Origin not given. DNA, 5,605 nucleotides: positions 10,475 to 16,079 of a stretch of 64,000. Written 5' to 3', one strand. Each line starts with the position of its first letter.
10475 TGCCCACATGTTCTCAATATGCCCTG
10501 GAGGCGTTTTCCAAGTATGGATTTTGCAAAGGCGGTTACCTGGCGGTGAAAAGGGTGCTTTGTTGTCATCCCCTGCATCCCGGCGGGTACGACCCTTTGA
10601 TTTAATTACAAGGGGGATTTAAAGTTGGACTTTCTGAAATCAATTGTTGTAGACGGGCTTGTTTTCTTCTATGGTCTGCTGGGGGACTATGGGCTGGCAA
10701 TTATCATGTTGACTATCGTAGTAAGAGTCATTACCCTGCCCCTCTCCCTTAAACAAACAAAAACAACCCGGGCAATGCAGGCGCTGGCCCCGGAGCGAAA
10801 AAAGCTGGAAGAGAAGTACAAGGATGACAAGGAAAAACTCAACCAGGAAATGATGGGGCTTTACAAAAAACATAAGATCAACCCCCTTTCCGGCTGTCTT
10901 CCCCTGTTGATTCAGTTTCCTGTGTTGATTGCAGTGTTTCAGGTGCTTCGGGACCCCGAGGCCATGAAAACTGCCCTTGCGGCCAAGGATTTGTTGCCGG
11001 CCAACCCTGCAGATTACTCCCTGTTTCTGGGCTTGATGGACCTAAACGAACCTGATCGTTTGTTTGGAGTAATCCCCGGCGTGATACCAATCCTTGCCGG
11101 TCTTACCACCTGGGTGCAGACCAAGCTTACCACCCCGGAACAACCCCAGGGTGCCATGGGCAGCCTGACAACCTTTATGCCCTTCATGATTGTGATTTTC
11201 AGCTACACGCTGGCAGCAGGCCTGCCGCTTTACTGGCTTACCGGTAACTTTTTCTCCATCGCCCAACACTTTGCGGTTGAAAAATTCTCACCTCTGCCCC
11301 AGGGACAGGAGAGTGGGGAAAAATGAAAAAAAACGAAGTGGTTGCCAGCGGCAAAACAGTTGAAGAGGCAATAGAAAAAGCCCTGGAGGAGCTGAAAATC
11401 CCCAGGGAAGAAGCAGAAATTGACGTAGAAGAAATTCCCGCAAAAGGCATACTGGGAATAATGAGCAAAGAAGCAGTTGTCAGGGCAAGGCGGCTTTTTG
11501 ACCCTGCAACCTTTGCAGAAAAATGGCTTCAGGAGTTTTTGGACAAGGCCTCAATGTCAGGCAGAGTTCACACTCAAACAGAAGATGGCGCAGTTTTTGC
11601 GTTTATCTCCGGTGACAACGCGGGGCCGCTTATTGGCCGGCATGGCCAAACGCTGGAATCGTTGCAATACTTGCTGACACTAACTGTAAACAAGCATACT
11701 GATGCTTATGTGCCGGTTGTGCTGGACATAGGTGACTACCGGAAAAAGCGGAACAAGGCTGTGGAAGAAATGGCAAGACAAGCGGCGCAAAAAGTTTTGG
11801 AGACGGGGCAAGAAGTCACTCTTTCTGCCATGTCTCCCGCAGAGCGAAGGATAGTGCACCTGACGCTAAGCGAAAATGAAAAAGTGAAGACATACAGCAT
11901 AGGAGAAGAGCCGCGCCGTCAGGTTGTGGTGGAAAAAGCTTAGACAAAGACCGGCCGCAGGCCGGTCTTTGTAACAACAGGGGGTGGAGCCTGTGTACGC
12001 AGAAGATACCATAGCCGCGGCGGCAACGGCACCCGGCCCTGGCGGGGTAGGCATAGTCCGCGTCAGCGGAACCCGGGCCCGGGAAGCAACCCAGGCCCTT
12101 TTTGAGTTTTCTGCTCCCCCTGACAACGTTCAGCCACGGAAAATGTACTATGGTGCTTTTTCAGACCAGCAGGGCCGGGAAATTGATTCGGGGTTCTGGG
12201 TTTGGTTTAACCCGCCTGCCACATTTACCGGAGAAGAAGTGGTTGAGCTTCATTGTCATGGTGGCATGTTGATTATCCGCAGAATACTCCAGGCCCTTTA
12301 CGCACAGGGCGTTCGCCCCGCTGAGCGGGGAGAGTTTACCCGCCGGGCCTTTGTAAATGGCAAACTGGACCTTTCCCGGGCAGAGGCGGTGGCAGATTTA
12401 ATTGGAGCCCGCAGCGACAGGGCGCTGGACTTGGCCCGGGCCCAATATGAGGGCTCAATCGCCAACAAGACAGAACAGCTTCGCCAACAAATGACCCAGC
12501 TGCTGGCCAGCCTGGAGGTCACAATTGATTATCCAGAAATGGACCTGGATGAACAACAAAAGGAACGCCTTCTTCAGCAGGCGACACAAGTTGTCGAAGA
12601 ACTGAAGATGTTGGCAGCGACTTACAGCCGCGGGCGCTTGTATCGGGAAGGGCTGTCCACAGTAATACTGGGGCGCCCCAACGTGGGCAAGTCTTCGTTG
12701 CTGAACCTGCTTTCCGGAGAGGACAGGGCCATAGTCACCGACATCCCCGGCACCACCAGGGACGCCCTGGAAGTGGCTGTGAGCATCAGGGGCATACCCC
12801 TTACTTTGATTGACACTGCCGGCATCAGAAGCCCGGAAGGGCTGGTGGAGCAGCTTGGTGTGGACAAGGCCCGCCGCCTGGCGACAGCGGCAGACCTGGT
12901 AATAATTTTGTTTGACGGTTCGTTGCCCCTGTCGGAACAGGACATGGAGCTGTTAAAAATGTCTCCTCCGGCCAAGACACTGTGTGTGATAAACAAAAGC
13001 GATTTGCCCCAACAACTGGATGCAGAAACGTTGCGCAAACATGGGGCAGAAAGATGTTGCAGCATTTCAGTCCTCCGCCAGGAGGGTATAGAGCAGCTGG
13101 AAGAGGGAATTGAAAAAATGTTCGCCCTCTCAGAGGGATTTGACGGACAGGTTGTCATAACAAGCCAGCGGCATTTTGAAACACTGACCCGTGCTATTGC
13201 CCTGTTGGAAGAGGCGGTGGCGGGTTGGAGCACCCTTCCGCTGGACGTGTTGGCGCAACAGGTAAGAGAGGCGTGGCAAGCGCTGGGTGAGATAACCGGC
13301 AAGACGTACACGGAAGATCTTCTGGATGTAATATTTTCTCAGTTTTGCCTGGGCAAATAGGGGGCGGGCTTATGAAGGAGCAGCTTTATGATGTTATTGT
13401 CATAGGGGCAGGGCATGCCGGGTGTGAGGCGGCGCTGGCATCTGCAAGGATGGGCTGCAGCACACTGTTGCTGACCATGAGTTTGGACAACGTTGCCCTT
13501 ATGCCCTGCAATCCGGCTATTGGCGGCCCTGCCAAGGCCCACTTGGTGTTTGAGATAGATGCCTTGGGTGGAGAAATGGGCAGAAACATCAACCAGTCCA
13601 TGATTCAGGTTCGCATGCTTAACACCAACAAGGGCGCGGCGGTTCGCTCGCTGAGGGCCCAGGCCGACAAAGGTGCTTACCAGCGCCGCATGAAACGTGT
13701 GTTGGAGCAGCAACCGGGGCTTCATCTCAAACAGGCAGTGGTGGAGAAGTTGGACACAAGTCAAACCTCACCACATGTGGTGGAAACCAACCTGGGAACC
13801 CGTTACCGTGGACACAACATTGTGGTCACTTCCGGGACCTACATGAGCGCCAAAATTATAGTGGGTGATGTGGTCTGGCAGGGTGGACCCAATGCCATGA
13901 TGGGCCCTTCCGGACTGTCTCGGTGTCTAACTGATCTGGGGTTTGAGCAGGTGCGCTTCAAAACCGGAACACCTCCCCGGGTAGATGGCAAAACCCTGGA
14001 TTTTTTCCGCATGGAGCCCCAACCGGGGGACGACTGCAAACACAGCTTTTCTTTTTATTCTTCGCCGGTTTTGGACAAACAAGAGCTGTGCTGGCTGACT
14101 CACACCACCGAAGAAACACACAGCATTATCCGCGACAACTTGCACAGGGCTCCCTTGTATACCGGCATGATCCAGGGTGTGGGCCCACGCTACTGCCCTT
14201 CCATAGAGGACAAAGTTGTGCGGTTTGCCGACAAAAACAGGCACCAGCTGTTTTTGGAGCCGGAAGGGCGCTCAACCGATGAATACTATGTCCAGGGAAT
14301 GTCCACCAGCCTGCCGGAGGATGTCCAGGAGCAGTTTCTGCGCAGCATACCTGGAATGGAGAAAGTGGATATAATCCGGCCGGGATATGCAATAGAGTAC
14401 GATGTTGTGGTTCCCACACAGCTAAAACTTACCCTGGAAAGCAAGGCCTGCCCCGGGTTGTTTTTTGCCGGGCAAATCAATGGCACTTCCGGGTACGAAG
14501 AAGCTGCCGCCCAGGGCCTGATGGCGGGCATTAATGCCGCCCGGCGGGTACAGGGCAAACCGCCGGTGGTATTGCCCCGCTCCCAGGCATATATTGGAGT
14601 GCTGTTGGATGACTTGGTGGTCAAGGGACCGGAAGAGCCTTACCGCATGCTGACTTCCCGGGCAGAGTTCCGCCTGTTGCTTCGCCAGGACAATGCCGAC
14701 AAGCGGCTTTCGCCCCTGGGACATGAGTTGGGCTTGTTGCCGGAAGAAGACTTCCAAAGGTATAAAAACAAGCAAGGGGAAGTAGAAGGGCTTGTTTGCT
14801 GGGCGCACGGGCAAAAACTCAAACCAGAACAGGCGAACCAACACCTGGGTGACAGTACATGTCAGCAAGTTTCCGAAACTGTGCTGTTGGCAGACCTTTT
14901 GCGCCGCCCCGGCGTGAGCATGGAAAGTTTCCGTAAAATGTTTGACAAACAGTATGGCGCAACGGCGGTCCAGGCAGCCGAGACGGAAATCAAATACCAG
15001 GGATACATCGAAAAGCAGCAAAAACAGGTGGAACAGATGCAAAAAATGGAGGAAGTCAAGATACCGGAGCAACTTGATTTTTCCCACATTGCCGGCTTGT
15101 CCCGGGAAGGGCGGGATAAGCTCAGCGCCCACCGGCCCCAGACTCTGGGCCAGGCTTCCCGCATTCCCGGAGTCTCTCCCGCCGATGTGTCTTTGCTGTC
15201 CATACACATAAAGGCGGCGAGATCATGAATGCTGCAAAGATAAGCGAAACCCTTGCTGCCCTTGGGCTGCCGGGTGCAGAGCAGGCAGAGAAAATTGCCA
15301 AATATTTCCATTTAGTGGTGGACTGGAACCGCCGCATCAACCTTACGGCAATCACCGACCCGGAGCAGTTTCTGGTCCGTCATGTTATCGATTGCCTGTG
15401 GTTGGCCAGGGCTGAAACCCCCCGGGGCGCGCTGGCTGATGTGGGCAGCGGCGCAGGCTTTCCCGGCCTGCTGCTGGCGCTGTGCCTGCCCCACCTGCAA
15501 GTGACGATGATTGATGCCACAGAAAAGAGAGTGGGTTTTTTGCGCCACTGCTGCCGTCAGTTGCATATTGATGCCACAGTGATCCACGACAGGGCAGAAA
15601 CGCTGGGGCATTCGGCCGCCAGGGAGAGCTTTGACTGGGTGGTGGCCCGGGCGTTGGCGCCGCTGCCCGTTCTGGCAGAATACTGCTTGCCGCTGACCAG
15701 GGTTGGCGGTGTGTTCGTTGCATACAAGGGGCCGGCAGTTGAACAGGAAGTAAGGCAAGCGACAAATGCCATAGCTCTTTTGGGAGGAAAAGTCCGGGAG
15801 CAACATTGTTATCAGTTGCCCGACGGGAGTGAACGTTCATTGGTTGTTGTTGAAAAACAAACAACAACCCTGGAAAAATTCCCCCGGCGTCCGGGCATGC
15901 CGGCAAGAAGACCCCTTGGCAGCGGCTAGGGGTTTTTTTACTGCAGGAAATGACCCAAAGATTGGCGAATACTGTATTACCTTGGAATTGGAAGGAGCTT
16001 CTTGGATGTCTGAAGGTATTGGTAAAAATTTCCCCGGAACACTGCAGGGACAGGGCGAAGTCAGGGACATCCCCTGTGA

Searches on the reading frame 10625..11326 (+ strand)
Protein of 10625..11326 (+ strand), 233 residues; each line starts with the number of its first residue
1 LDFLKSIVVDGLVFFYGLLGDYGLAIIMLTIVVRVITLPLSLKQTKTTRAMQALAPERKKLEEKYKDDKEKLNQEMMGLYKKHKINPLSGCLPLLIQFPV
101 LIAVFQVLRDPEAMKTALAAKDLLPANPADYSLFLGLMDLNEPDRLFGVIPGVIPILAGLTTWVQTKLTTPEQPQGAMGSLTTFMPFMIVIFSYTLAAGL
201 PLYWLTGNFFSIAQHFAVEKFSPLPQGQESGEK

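Call 46: search_protein_families(library=pfam, proteins=[window:10625-11326:+], max_evalue=1e-10)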
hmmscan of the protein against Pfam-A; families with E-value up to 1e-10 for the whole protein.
window:10625-11326:+ (233 aa): 1 family
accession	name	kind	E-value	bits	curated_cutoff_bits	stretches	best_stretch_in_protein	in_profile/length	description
PF02096.25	60KD_IMP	-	4.1e-58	196.4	35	1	22-219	1-162/163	60Kd inner membrane protein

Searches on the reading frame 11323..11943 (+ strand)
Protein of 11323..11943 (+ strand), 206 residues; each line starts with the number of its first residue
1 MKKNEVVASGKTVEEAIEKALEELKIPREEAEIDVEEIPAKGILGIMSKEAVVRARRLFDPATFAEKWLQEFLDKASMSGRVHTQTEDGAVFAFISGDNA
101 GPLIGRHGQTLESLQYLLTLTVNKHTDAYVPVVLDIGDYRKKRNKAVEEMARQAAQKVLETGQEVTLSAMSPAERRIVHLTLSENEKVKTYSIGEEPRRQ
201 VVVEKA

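Call 46: search_protein_families(library=pfam, proteins=[window:11323-11943:+], max_evalue=1e-10)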
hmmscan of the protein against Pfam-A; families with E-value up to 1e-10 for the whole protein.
window:11323-11943:+ (206 aa): 3 families
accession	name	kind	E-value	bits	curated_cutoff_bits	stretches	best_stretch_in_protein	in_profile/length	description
PF01424.28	R3H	-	1.1e-19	70.7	26.8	1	146-205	2-60/60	R3H domain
PF14804.11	Jag_N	-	2.8e-18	66.5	25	1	9-56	2-49/50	Jag N-terminus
PF13083.13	KH_KhpA-B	-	9.3e-13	48.3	32.1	1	64-129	3-69/73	KhpA/KhpB, KH domain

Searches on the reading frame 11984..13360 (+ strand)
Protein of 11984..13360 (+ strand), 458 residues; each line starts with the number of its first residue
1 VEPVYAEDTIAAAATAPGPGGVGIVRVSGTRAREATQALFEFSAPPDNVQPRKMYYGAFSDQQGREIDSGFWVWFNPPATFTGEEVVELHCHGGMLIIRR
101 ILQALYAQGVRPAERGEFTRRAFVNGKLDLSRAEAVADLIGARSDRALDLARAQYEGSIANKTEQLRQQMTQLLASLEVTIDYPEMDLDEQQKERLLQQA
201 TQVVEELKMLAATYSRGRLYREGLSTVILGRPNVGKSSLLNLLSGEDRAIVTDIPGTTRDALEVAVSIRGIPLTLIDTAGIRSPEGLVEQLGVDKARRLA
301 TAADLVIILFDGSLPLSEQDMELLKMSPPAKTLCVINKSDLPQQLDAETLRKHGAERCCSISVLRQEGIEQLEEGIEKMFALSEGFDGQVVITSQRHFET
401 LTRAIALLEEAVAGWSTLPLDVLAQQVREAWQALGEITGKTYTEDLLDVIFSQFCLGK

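Call 46: search_protein_families(library=pfam, proteins=[window:11984-13360:+], max_evalue=1e-10)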
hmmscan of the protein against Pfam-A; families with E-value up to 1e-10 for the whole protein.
window:11984-13360:+ (458 aa): 3 families
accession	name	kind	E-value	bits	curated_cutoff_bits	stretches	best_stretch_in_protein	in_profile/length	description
PF12631.12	MnmE_helical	-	6.7e-58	196.7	40.1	1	130-455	1-211/211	MnmE helical domain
PF10396.14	TrmE_N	-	8.1e-40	136.1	29.8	1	9-127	1-117/117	GTP-binding protein TrmE N-terminus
PF01926.29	MMR_HSR1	-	5.3e-24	85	21.9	1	227-338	3-113/113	50S ribosome-binding GTPase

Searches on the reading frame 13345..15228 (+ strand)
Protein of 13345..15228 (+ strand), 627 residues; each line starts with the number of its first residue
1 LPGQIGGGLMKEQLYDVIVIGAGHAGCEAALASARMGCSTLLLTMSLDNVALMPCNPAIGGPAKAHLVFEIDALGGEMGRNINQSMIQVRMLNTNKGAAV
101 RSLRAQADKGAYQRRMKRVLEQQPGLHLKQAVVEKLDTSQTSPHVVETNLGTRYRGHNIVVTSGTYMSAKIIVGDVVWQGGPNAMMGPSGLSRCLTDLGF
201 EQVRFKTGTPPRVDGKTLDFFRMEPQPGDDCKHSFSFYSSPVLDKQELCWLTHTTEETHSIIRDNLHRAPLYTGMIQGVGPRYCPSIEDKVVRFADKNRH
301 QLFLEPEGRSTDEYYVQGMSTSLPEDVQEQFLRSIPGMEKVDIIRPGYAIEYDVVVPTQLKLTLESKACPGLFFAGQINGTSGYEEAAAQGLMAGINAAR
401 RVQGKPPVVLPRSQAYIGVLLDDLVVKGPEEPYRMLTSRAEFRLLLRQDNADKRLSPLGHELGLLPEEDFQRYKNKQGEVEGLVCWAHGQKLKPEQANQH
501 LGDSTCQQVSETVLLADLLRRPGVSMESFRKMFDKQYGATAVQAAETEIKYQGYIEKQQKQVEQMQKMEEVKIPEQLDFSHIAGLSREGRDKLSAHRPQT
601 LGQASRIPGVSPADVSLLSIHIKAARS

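Call 4: search_protein_families(library=pfam, proteins=[window:13345-15228:+])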
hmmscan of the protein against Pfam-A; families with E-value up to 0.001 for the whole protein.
window:13345-15228:+ (627 aa): 6 families
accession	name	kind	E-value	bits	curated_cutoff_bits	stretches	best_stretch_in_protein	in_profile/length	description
PF01134.28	GIDA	-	1.7e-160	534.8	22.1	1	16-405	1-390/391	Glucose inhibited division protein A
PF13932.14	SAM_GIDA_C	-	1.1e-24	86.4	27.1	1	563-618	1-56/57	tRNA modifying enzyme MnmG/GidA C-terminal helical bundle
PF21680.2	GIDA_C_1st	-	4e-14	53.6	24.7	1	467-559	1-96/96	tRNA modifying enzyme MnmG/GidA C-terminal helical domain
PF12831.13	FAD_oxidored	-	5e-05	23.2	27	1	16-44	1-29/416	FAD dependent oxidoreductase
PF07992.20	Pyr_redox_2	-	0.00017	21.5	26.1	1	15-53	1-38/291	Pyridine nucleotide-disulphide oxidoreductase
PF00890.30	FAD_binding_2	-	0.00063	19.5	20.4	0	16-44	1-29/414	FAD binding domain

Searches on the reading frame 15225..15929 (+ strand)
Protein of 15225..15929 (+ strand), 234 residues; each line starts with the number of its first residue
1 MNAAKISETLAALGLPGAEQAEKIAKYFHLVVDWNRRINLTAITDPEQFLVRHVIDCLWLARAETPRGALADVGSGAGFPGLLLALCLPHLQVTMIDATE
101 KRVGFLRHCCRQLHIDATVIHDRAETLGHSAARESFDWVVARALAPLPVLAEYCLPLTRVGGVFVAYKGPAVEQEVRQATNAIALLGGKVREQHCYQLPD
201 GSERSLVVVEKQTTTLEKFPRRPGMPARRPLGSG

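Call 4: search_protein_families(library=pfam, proteins=[window:15225-15929:+])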
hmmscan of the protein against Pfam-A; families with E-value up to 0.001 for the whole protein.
window:15225-15929:+ (234 aa): 4 families
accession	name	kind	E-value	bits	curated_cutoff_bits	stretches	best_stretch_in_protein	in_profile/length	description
PF02527.21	GidB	-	5.6e-49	166.4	27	1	20-196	1-176/184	rRNA small subunit methyltransferase G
PF13649.12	Methyltransf_25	-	7.9e-06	26.9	27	1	72-143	3-73/97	Methyltransferase domain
PF13847.12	Methyltransf_31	-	2.2e-05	24.6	27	1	70-144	7-83/145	Methyltransferase domain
PF05175.20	MTS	-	8.3e-05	22.7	23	1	66-140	31-103/170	Methyltransferase small domain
